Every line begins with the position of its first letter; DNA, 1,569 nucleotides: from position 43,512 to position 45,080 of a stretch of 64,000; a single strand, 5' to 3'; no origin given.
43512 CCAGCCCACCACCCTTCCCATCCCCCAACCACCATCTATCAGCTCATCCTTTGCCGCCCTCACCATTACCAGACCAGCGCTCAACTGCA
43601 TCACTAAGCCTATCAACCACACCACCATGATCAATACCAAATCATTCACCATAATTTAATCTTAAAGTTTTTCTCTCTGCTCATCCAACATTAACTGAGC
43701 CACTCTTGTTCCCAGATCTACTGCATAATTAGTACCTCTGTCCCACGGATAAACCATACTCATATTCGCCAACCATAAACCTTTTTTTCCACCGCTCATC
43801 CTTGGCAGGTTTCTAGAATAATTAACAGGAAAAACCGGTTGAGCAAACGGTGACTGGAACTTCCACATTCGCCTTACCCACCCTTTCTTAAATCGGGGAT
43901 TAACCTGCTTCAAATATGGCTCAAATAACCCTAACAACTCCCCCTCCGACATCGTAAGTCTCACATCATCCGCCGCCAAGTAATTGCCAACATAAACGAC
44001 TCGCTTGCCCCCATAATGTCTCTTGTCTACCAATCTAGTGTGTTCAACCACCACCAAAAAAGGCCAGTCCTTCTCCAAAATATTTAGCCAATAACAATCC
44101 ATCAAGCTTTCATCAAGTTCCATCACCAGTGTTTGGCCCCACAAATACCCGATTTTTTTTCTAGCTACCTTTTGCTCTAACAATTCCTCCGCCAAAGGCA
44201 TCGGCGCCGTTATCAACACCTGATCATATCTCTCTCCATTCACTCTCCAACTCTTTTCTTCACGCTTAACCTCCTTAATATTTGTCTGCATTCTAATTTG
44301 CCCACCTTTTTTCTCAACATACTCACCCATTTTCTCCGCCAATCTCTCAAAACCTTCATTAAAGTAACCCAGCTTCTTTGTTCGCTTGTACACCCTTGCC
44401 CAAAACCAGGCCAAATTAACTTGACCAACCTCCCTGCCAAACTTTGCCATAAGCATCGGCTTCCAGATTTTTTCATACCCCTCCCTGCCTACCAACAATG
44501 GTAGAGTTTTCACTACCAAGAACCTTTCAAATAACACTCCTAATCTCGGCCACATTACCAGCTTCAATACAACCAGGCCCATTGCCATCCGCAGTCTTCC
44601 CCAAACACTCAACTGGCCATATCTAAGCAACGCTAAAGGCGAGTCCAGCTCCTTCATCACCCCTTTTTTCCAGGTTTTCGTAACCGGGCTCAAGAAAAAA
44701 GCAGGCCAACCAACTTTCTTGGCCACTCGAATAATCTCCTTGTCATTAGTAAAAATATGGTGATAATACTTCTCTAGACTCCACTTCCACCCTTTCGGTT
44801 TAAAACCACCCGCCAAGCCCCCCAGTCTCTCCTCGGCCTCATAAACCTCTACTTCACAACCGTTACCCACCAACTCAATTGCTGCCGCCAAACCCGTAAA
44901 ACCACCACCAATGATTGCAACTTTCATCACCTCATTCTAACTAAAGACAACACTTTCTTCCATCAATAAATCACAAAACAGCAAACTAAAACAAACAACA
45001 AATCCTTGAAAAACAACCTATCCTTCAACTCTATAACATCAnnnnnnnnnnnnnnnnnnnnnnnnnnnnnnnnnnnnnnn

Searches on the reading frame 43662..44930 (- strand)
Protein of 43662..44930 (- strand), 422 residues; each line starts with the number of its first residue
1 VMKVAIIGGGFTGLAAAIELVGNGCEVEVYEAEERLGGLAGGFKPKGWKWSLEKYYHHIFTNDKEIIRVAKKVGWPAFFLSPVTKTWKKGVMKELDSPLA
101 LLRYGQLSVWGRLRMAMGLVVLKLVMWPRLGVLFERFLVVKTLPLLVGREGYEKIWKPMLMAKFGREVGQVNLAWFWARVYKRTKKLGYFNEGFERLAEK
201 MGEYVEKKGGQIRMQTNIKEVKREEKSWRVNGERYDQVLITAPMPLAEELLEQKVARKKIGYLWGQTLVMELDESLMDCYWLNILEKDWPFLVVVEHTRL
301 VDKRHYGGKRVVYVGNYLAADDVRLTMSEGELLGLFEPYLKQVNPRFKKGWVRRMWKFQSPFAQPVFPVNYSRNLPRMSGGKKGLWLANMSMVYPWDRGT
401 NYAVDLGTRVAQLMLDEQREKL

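Call 8: search_protein_families(library=pfam, proteins=[window:43662-44930:-], max_evalue=0.001)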
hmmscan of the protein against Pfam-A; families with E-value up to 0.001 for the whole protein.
window:43662-44930:- (422 aa): 7 families
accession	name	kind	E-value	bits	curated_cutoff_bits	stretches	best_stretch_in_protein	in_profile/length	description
PF01593.30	Amino_oxidase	-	2.9e-17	63.5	19.8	1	11-414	1-442/443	Flavin containing amine oxidoreductase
PF01266.30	DAO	-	5.5e-11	43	27.9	1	3-38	1-37/353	FAD dependent oxidoreductase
PF13450.12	NAD_binding_8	-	4.8e-10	40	21.9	1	6-70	1-65/68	NAD(P)-binding Rossmann-like domain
PF07992.20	Pyr_redox_2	-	1.7e-06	28.1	26.1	1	3-35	2-34/291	Pyridine nucleotide-disulphide oxidoreductase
PF00070.33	Pyr_redox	-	9.5e-05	23.3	22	0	3-37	1-35/82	Pyridine nucleotide-disulphide oxidoreductase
PF12831.13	FAD_oxidored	-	0.00088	19.1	27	0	4-40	2-38/416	FAD dependent oxidoreductase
PF03486.20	HI0933_like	-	0.00096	19.1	50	0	3-37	2-36/244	HI0933-like protein Rossmann domain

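Call 28: search_protein_families(library=ncbifam, proteins=[window:43662-44930:-], max_evalue=0.001)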
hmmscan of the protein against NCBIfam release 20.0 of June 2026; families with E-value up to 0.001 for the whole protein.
window:43662-44930:- (422 aa): 38 families (the best 25 are shown)
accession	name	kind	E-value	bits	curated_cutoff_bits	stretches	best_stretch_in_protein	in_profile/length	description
NF005560.0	PRK07233.1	equivalog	4.6e-109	365.1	252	1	2-419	1-433/435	hypothetical protein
TIGR03467.1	HpnE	equivalog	1.3e-19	70.9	283.05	1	4-257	1-276/430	hydroxysqualene dehydroxylase HpnE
TIGR02732.1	zeta_caro_desat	equivalog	2e-13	50.1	622.15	1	3-75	1-72/474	9,9'-di-cis-zeta-carotene desaturase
NF005547.0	PRK07208.1-3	equivalog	1.2e-11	44.1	380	1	3-71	6-72/465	hypothetical protein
TIGR02734.1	crtI_fam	subfamily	2.1e-10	39.9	238.1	1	5-50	2-47/504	phytoene desaturase family protein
NF058655.1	CrtID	equivalog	7.8e-10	38.2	640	1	4-52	1-49/478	bifunctional phytoene desaturase/3,4-desaturase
NF005548.0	PRK07208.1-4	equivalog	9.6e-10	37.6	389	1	2-68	4-68/488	hypothetical protein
NF008841.0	PRK11883.1-1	equivalog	3.3e-08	32.9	517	0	2-39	4-44/453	protoporphyrinogen oxidase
TIGR02733.1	desat_CrtD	equivalog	7.3e-08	31.5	549.7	1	3-49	3-49/492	C-3',4' desaturase CrtD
NF045637.1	carotdesatCrtDProt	equivalog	1.4e-07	30.4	580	1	4-38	1-35/485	1-hydroxycarotenoid 3,4-desaturase CrtD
NF008845.0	PRK11883.1-5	equivalog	2.9e-07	29.2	560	0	3-48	6-57/468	protoporphyrinogen oxidase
TIGR00562.1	proto_IX_ox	equivalog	3e-07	29.4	97.85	1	2-85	3-87/470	protoporphyrinogen oxidase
TIGR02731.1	phytoene_desat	equivalog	7.2e-07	28.3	569.4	0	3-71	1-68/453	15-cis-phytoene desaturase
NF050086.1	pipecolate_AmaA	exception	9.9e-07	27.7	600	1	3-35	27-59/425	L-pipecolate oxidase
NF009410.0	PRK12771.1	subfamily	1.2e-06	27.4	516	1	3-39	140-176/566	NAD(P)-binding protein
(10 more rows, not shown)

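Call 65: search_solved_structures(query=window:43662-44930:-, max_evalue=0.001)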
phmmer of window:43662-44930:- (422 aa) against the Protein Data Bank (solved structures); distinct sequences matched with E-value up to 0.001: 4.
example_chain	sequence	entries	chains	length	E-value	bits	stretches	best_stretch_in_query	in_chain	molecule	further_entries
3lov_A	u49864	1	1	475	1.1e-05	27.5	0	3-50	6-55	Protoporphyrinogen oxidase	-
8een_B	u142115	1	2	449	0.00013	24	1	3-58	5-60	Amine oxidase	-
8eej_B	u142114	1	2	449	0.00013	24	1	3-58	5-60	Amine oxidase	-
8eef_A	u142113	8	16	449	0.00013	24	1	3-58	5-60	Amine oxidase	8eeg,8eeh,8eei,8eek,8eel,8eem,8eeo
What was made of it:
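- On Mycobacterial arabinogalactan/DPA pathway: Its PDB matches cover only the FAD motif (call 65).
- The flavoenzyme is an amine-oxidase/PRK07233 type (calls 8, 28, 65).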
